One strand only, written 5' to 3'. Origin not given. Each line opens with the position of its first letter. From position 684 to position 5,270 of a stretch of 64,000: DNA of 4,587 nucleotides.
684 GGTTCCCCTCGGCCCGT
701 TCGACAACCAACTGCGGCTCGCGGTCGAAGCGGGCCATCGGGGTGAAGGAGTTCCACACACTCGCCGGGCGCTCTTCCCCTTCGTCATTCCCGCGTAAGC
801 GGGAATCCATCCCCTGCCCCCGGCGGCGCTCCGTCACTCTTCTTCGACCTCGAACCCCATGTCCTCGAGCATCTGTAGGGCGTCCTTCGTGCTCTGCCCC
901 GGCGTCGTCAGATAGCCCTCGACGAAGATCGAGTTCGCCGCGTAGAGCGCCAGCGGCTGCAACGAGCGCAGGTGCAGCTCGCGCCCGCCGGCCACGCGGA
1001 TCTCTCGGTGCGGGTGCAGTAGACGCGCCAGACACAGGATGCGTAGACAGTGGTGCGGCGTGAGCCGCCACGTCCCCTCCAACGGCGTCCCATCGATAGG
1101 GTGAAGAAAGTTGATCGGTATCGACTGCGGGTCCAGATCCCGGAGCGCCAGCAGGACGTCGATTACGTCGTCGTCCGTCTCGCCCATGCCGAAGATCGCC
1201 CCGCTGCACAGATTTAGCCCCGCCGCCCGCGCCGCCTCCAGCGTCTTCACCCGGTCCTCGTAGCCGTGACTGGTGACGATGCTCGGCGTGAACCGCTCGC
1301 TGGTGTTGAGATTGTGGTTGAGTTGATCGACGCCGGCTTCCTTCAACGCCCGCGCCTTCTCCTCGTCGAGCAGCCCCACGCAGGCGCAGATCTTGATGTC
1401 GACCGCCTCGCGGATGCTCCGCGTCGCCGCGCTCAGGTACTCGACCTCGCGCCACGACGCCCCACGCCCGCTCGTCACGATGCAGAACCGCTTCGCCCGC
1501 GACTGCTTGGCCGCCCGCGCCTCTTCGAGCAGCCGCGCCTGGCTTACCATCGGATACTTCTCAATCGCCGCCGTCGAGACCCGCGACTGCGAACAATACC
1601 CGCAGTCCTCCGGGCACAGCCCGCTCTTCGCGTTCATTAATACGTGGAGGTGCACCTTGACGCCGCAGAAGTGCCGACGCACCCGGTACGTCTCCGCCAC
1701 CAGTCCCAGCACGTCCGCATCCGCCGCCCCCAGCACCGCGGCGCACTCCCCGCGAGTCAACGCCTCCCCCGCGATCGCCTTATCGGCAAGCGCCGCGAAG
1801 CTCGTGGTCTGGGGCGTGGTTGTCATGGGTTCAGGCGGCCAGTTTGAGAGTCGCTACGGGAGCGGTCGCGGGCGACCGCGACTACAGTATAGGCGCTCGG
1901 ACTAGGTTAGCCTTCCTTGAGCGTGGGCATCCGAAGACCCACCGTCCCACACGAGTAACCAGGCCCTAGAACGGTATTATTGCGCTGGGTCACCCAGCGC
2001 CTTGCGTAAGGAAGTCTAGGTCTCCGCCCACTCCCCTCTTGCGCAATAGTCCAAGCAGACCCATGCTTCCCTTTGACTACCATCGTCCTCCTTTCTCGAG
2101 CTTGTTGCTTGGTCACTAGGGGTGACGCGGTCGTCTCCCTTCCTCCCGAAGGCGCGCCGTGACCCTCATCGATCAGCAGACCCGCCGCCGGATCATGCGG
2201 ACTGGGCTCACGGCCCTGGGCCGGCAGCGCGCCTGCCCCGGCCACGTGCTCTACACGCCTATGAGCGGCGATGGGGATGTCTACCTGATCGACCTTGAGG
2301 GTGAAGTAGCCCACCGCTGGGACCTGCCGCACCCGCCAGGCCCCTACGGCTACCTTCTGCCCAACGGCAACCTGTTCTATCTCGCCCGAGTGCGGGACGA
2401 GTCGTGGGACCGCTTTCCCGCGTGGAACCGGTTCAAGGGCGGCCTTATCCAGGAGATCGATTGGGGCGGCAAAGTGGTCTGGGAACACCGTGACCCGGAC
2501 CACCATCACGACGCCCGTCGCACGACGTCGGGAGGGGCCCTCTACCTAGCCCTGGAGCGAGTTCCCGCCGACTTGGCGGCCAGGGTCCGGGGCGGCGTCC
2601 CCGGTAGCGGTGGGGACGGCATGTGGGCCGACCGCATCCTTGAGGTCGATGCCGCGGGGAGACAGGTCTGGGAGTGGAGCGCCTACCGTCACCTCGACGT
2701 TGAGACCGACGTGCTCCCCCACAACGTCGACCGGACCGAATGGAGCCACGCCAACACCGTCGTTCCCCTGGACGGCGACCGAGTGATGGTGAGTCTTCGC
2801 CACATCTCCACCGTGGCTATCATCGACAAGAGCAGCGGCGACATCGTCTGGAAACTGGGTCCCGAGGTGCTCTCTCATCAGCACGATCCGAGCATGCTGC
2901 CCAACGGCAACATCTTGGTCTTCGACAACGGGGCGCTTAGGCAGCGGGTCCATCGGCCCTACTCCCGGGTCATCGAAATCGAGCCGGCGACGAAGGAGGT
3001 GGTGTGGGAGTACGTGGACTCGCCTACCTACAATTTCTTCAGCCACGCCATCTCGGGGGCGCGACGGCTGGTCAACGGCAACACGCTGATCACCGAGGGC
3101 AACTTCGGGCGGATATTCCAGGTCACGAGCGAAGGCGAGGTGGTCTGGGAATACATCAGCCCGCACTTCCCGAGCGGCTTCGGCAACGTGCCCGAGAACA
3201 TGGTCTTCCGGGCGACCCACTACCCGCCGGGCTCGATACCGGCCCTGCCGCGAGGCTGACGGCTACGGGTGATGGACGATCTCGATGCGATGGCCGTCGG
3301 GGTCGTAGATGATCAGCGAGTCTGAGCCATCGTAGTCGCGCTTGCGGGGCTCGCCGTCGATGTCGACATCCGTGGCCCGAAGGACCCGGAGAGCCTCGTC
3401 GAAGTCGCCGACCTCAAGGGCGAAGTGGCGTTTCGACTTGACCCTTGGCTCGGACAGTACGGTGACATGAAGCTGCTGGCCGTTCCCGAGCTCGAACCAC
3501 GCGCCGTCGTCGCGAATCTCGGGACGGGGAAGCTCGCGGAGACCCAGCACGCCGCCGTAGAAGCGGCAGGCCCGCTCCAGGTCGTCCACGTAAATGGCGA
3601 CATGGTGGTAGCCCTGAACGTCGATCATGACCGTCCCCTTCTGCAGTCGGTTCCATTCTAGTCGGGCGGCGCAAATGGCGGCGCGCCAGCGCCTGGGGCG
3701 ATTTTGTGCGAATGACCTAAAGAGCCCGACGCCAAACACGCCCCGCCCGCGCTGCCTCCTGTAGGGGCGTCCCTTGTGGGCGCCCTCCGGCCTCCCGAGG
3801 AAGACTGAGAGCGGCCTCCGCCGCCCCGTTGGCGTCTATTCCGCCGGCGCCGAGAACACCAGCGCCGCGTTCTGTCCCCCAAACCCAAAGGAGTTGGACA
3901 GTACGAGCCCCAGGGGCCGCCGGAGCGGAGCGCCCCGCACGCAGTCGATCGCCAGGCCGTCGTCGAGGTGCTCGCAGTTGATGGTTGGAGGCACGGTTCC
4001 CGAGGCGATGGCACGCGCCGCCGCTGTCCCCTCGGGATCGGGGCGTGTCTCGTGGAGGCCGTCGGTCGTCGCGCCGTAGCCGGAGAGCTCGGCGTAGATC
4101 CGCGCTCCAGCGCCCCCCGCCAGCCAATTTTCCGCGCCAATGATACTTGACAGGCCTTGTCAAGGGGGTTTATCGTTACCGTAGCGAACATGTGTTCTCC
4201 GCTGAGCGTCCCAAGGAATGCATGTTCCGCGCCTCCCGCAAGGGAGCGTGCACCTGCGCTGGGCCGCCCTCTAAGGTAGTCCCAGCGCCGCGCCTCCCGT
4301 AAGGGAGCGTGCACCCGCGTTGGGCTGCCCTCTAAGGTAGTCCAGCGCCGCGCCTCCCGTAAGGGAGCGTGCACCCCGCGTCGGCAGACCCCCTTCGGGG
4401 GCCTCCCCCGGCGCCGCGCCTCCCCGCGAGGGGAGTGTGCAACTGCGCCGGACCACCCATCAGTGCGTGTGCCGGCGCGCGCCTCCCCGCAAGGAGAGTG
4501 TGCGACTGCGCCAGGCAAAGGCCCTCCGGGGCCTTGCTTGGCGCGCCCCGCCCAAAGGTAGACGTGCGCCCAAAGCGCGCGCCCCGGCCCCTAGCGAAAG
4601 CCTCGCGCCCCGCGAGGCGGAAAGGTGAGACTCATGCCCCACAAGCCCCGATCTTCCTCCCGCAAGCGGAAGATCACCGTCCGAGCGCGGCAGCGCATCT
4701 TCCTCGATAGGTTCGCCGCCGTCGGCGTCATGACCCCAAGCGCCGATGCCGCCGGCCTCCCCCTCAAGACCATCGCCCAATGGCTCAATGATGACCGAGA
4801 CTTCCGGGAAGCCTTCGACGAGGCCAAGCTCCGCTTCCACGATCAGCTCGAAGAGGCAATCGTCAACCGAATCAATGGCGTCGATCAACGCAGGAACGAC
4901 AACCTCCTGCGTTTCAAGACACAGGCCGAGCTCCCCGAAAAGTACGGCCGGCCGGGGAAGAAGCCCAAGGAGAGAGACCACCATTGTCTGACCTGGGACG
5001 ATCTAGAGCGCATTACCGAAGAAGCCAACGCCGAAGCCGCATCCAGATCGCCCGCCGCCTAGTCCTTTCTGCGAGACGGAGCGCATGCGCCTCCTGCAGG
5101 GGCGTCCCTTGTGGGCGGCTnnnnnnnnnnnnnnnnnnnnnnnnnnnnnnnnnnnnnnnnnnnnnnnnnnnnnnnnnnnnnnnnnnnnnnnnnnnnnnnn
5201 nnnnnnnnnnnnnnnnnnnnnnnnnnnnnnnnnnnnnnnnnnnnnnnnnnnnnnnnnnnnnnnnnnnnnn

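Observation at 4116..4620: Structured repeat element with five GNRA-tetraloop hairpin units forming a ~430-nt leader upstream of a terS-like gene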

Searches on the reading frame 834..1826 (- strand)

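Call 11: search_protein_families(library=pfam, proteins=[window:834-1826:-], max_evalue=0.01)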
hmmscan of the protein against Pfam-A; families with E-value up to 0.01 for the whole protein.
window:834-1826:- (330 aa): 2 families
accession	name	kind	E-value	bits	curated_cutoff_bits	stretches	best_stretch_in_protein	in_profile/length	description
PF06968.18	BATS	-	7.8e-27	93.7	22.2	1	237-326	1-88/88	Biotin and Thiamin Synthesis associated domain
PF04055.27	Radical_SAM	-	9.3e-26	91.4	29.5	1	70-225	6-163/166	Radical SAM superfamily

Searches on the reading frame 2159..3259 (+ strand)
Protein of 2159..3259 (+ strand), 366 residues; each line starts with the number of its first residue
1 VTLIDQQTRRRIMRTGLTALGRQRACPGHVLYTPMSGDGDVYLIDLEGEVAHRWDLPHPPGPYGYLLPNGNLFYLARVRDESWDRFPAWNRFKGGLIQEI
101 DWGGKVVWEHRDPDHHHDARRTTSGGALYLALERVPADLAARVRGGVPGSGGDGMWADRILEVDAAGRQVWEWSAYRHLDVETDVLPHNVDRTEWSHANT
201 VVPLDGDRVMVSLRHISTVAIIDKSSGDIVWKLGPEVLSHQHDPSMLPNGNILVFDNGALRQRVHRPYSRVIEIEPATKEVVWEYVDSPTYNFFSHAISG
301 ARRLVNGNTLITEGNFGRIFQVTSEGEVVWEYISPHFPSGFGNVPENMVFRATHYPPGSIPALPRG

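Call 11: search_protein_families(library=pfam, proteins=[window:2159-3259:+], max_evalue=0.01)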
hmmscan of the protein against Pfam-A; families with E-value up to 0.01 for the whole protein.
window:2159-3259:+ (366 aa): 3 families
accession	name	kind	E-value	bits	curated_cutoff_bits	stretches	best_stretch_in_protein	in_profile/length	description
PF05935.17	Arylsulfotrans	-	4.1e-25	89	24.2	2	41-236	30-216/374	Arylsulfotransferase (ASST)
PF14269.12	Arylsulfotran_2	-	1.8e-20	74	27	1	95-333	25-299/301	Arylsulfotransferase (ASST)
PF13360.13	PQQ_2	-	7e-08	32.8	27.6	1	160-332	5-144/233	Outer membrane protein assembly factor BamB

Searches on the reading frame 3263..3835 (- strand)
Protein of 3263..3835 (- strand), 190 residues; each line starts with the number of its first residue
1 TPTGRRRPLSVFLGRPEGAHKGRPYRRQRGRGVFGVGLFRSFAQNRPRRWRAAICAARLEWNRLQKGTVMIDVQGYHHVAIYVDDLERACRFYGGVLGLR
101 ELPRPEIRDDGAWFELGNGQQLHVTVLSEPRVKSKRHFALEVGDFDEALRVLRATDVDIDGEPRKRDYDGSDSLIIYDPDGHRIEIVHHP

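Call 11: search_protein_families(library=pfam, proteins=[window:3263-3835:-], max_evalue=0.01)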
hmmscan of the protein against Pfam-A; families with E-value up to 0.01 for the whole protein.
window:3263-3835:- (190 aa): 5 families
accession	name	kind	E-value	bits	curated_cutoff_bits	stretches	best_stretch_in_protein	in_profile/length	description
PF00903.31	Glyoxalase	-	1.1e-16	61.8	20.6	1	76-186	2-121/121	Glyoxalase/Bleomycin resistance protein/Dioxygenase superfamily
PF13669.12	Glyoxalase_4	-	4.3e-08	33.8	27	1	77-166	1-101/109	Glyoxalase/Bleomycin resistance protein/Dioxygenase superfamily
PF18029.7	Glyoxalase_6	-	1.9e-07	32.1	23.6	1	79-186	2-105/106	Glyoxalase-like domain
PF22677.2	Ble-like_N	-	6e-05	23.2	24.5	1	78-100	4-26/41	Bleomycin resistance protein-like N-terminal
PF12681.13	Glyoxalase_2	-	0.00048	20.5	30.1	1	79-187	4-114/118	Glyoxalase-like domain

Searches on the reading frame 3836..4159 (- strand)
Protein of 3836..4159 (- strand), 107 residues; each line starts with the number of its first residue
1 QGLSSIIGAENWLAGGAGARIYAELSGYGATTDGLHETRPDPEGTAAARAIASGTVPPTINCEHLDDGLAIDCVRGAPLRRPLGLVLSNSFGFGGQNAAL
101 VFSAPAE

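Call 11: search_protein_families(library=pfam, proteins=[window:3836-4159:-], max_evalue=0.01)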
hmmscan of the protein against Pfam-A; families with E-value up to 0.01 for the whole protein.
window:3836-4159:- (107 aa): 0 families

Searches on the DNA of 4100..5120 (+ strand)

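Call 13: search_dna_similar(query=window:4100-5120:+, collection=phages, mode=distant)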
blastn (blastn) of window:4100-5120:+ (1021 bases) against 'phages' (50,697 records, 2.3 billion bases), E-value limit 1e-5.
No match.

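Call 14: search_dna_similar(query=window:4100-5120:+, collection=plasmids, mode=distant)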
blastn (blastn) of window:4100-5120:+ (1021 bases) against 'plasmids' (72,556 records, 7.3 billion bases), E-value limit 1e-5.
No match.

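Call 49: search_rna_families(source=window, start=4100, end=4700, threshold=evalue, max_evalue=10, show_alignments=3)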
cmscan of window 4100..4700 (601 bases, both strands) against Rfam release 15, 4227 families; matches with E-value up to 10: 6.
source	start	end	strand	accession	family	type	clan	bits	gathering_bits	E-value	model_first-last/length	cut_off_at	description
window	4413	4476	+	RF02917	Burkholderiales-2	Cis-reg;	-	19.3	67.9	1.1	1-74/74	no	Burkholderiales-2 RNA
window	4489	4542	+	RF02917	Burkholderiales-2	Cis-reg;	-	18.4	67.9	1.8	1-74/74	no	Burkholderiales-2 RNA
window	4517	4605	+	RF04287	mir-9195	Gene; miRNA;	-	18.1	90.5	0.96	1-87/87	no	mir-9195 microRNA precursor family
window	4496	4553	-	RF00970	mir-648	Gene; miRNA;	-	17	84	1.4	12-69/84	no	mir-648 microRNA precursor family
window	4400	4440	-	RF01762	whalefall-1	Gene; sRNA;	-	14.8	37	0.62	1-56/56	no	Whalefall-1 RNA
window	4366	4407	-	RF02805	PyrR207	Gene; snRNA; snoRNA; HACA-box;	-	14.2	60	9.2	1-65/65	no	Pyrobaculum sRNA 207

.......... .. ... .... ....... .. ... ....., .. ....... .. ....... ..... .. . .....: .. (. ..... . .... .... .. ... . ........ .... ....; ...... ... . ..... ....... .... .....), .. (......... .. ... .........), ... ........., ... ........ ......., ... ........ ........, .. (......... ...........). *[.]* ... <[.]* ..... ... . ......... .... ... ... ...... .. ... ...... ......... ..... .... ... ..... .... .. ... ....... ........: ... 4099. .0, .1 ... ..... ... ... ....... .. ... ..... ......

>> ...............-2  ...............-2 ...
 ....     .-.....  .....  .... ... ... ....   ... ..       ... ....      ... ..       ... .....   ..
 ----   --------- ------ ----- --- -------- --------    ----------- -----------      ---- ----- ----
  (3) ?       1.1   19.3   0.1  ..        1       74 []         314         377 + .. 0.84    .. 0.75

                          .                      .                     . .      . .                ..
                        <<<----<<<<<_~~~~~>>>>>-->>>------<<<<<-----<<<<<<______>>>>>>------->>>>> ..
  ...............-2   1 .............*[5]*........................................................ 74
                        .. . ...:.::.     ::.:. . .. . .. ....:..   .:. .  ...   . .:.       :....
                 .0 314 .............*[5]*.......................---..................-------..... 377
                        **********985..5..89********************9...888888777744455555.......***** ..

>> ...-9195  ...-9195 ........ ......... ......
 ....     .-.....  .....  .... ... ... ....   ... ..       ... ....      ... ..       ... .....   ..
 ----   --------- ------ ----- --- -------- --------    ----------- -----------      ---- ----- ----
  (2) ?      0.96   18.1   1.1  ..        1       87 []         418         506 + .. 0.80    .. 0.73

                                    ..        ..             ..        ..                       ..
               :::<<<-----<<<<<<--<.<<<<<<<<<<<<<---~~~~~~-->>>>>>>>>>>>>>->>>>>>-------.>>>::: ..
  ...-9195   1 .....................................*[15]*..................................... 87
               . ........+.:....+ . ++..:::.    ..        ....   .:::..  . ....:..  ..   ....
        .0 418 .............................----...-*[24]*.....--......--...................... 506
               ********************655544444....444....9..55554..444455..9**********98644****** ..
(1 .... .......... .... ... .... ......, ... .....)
